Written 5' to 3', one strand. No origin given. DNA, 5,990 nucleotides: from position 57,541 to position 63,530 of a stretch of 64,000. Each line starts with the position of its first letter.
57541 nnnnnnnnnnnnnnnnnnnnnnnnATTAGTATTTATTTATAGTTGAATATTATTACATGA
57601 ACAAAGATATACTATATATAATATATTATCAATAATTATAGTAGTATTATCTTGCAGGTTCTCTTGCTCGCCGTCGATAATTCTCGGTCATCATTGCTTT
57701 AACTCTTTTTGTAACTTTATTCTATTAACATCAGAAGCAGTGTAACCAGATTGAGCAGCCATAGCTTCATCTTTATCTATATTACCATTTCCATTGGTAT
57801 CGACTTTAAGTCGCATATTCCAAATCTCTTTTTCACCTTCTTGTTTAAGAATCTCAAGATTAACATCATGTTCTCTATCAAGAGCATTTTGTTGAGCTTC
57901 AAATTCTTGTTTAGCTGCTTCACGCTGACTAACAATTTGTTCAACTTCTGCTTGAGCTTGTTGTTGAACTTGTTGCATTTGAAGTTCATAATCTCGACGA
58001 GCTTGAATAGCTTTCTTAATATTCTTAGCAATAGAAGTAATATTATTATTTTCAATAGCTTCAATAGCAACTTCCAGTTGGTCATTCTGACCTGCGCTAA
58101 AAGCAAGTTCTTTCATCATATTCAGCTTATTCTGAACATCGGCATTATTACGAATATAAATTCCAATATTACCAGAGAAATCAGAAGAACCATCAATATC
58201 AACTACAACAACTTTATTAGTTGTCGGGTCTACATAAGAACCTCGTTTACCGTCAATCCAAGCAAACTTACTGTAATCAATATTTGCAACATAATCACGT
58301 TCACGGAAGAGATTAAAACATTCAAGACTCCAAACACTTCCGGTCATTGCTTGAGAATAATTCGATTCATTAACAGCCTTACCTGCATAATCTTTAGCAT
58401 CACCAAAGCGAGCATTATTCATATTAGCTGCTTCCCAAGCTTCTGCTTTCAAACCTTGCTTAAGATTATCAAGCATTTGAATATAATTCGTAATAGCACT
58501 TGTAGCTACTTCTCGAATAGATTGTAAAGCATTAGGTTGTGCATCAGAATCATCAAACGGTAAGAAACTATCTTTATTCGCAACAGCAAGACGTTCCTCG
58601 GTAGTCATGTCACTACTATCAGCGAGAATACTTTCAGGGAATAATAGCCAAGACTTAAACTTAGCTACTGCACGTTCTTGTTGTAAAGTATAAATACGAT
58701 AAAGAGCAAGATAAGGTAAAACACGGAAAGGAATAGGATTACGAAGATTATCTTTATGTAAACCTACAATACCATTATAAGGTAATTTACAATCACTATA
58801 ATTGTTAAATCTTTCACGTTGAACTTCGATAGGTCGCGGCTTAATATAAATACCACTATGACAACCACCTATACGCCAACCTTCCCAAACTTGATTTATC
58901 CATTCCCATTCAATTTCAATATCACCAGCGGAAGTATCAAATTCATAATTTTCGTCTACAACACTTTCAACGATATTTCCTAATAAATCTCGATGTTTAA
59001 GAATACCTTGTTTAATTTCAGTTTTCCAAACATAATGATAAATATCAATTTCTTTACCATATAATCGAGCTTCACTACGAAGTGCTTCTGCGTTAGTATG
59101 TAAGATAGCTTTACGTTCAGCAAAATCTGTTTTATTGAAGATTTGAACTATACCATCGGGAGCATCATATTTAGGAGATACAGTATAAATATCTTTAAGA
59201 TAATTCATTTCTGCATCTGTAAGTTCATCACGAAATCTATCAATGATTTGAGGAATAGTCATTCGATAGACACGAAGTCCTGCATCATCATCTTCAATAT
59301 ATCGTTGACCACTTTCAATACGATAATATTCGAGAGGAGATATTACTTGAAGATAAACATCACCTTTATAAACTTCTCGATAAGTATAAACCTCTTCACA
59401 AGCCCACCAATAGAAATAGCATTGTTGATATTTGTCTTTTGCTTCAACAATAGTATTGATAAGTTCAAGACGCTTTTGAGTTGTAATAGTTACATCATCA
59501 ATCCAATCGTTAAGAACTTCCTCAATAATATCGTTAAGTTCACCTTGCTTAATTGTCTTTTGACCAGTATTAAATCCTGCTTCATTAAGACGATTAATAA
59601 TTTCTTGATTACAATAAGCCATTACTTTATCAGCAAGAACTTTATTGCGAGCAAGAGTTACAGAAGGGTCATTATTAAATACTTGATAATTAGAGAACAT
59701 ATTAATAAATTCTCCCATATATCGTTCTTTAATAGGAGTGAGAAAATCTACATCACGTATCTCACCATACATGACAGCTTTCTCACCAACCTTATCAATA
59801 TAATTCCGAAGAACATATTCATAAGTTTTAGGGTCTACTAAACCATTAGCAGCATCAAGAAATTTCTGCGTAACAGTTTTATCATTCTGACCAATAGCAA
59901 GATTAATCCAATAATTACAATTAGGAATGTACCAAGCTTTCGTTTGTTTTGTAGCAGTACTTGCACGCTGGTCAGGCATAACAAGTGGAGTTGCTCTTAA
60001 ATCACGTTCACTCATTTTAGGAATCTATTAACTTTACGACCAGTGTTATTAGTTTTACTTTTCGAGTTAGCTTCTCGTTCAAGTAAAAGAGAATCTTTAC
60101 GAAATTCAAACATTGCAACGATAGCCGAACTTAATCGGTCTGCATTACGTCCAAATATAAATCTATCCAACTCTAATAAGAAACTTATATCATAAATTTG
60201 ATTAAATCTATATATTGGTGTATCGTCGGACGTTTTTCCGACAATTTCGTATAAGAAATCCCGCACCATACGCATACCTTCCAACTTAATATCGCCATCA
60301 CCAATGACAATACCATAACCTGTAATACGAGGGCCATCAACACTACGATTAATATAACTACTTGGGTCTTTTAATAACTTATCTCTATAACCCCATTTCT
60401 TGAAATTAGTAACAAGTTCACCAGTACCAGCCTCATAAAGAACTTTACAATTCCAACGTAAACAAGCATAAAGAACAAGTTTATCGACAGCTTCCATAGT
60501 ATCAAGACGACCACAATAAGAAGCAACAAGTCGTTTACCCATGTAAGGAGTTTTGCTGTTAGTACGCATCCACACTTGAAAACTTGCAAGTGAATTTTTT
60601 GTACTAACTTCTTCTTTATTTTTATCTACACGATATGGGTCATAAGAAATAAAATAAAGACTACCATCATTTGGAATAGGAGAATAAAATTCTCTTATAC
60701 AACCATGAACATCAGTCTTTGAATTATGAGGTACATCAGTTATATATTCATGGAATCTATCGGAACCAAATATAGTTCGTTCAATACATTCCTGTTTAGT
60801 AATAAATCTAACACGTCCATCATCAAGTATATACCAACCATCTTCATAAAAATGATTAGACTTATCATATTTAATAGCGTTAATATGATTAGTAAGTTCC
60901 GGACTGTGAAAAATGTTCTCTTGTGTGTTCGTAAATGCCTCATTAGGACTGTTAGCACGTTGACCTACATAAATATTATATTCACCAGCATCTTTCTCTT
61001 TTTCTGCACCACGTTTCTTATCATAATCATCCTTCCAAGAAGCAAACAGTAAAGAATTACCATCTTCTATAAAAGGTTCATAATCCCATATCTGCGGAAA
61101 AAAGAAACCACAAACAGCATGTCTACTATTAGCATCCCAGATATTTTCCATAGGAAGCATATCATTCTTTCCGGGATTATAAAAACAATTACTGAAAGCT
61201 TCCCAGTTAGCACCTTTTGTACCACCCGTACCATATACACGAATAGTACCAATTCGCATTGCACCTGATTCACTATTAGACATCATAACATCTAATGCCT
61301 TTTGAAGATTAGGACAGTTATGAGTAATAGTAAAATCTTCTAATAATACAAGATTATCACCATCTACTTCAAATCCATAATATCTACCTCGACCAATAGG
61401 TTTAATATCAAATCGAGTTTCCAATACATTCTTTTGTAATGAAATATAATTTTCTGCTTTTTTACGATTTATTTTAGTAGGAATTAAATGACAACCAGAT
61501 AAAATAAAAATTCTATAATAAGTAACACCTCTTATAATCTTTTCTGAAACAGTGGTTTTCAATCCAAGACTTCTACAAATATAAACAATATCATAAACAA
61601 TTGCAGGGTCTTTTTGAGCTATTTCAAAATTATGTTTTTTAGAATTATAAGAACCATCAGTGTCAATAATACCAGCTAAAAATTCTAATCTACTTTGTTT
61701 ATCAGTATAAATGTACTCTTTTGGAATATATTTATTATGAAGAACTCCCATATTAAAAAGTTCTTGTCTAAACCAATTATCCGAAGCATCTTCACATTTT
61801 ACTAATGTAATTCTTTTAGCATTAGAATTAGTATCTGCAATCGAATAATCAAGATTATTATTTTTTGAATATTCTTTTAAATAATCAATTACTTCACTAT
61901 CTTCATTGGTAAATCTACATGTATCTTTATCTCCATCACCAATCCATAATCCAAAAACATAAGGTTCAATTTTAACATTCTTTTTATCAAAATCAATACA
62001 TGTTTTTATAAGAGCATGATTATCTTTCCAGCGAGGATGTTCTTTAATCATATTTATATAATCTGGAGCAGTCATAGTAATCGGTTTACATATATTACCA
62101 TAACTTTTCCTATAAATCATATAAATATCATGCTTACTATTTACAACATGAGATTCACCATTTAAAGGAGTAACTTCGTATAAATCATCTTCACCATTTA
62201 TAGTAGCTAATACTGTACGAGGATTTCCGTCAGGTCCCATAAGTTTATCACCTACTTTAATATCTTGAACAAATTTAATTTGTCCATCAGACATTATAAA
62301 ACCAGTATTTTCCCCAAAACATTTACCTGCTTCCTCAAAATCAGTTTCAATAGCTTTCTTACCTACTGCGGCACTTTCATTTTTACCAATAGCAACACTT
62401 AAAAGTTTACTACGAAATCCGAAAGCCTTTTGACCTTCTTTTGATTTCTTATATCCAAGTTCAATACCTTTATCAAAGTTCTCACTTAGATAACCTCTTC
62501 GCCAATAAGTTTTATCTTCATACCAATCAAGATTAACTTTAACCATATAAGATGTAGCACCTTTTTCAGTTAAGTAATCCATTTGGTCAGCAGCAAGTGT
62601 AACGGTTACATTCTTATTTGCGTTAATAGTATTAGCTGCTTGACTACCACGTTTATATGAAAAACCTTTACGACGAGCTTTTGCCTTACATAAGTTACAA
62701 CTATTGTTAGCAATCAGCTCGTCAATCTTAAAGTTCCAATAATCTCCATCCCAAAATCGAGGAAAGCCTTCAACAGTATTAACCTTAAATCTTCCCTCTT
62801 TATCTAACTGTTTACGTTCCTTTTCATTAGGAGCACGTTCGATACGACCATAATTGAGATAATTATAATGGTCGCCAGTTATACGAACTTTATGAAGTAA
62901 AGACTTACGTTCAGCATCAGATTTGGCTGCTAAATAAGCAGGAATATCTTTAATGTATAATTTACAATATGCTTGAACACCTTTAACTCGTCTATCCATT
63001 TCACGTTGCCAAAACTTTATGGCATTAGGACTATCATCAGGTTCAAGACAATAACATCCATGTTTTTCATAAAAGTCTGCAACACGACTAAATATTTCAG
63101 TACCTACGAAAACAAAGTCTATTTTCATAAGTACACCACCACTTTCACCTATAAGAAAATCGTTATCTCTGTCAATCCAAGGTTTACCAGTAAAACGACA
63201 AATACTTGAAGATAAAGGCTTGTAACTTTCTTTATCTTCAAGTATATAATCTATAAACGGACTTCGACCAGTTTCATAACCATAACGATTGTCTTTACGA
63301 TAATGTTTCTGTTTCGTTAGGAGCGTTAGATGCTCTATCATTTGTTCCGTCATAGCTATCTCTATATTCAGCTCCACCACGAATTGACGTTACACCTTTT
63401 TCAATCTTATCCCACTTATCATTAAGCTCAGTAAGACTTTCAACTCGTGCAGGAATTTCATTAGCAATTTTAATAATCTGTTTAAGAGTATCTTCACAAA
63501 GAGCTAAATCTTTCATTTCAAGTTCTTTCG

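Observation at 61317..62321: Intact intein with a double-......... homing endonuclease splitting the terminase-like gene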

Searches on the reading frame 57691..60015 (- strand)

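Call 6: search_protein_families(library=phrogs, proteins=[window:57691-60015:-], max_evalue=0.01)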
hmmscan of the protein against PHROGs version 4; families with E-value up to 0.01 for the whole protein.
window:57691-60015:- (774 aa): 1 family
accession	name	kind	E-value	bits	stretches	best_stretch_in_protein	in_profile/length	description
phrog_6547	-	head and packaging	3.5e-68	231.4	1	12-728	8-748/827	portal protein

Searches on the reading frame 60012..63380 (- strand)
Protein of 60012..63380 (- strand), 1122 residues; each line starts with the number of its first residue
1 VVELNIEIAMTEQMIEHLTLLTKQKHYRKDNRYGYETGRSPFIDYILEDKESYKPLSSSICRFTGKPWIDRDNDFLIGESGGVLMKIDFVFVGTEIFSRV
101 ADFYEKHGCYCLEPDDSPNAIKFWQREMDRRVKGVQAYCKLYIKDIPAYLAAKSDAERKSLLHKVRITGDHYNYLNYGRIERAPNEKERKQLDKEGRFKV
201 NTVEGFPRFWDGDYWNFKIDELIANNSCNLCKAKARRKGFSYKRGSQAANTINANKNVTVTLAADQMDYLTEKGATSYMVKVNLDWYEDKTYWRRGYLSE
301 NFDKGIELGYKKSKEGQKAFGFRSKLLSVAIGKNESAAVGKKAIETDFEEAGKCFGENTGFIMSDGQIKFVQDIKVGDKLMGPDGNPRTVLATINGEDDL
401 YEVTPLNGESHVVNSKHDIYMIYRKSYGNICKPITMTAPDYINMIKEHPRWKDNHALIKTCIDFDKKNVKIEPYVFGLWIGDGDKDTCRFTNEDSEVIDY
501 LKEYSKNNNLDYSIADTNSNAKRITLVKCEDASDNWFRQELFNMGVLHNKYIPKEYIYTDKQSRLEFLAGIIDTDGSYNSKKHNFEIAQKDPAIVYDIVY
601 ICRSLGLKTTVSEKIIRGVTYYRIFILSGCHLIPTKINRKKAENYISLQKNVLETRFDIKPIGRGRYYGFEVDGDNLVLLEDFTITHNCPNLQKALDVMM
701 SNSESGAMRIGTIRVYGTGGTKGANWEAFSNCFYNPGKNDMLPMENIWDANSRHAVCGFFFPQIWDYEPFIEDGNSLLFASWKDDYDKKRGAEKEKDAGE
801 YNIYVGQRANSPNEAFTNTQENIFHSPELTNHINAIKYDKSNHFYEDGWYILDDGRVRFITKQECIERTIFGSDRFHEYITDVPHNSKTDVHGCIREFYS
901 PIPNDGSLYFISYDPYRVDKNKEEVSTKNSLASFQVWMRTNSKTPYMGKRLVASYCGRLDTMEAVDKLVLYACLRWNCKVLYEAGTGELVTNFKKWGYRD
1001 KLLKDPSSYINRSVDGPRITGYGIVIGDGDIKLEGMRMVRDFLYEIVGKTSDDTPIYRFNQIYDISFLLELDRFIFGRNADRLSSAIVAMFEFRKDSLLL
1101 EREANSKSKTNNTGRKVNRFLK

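Call 5: search_protein_families(library=pfam, proteins=[window:60012-63380:-], max_evalue=0.1)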
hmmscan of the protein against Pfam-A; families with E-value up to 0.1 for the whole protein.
window:60012-63380:- (1122 aa): 4 families
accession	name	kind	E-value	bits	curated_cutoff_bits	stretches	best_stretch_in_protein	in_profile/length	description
PF05203.21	Hom_end_hint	-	3e-15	57.3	32.1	1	354-417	1-73/228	Hom_end-associated Hint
PF05204.19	Hom_end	-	6.7e-10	39.5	21.1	1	554-614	3-65/110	Homing endonuclease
PF14528.11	LAGLIDADG_3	-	4.8e-08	33.6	22.5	1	565-631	4-73/82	LAGLIDADG-like domain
PF10662.15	PduV-EutP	-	0.014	15.6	21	0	555-653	25-115/143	Ethanolamine utilisation - propanediol utilisation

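Call 6: search_protein_families(library=phrogs, proteins=[window:60012-63380:-], max_evalue=0.01)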
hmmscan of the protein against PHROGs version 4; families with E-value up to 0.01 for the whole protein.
window:60012-63380:- (1122 aa): 7 families
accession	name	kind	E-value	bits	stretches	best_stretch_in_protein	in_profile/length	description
phrog_6681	-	head and packaging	1.4e-82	279.2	2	692-1110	306-738/758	terminase large subunit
phrog_36964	-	head and packaging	1.5e-20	73.9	1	351-615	89-346/890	terminase large subunit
phrog_19299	-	head and packaging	9.3e-20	71.6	1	350-689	28-386/702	terminase large subunit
phrog_15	-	head and packaging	4.9e-10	39.4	1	345-584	70-314/1330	terminase large subunit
phrog_34449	-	unknown function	8.2e-08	33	1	351-456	58-163/241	-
phrog_510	-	DNA, RNA and nucleotide metabolism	3.5e-07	30.3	1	362-583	413-631/667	DNA primase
phrog_30356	-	DNA, RNA and nucleotide metabolism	7e-07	28.7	1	489-624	512-649/823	helicase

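Call 19: list_cluster_members(proteins=[window:60015-63353:-])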
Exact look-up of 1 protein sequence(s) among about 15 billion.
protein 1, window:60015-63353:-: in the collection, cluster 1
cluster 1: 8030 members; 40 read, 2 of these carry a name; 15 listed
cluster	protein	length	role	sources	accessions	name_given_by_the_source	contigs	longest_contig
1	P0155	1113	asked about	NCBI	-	-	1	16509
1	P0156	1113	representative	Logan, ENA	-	-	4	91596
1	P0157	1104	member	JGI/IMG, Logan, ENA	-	hypothetical protein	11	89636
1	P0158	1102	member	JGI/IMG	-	hypothetical protein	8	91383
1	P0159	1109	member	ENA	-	-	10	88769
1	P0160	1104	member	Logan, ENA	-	-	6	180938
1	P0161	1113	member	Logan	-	-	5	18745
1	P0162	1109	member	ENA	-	-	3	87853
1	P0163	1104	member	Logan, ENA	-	-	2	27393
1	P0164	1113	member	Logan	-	-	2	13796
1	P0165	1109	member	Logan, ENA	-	-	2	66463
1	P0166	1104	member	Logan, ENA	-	-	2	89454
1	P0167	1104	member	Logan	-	-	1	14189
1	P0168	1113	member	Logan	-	-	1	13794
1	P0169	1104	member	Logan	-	-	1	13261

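Call 54: find_encoding_contigs(protein=P0158, flank=3000, max_places=2)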
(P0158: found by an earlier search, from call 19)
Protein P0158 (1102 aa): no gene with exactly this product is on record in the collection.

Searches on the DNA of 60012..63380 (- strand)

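Call 7: search_dna_similar(query=window:60012-63380:-, collection=phages, mode=near, max_rows=30)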
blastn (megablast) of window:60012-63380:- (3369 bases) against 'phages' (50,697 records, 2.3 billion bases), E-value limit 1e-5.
No match.

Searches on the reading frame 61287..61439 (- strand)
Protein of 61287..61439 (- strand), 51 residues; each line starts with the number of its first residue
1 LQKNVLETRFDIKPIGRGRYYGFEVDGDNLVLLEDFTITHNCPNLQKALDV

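Call 72: search_solved_structures(query=window:61287-61439:-, max_evalue=10, show_alignments=3)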
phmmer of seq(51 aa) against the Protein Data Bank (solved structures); distinct sequences matched with E-value up to 10: 1.
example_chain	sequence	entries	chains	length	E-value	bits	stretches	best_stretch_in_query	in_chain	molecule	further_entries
6mwy_A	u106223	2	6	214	0.9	13.2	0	19-41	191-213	Pre-mRNA-processing-splicing factor 8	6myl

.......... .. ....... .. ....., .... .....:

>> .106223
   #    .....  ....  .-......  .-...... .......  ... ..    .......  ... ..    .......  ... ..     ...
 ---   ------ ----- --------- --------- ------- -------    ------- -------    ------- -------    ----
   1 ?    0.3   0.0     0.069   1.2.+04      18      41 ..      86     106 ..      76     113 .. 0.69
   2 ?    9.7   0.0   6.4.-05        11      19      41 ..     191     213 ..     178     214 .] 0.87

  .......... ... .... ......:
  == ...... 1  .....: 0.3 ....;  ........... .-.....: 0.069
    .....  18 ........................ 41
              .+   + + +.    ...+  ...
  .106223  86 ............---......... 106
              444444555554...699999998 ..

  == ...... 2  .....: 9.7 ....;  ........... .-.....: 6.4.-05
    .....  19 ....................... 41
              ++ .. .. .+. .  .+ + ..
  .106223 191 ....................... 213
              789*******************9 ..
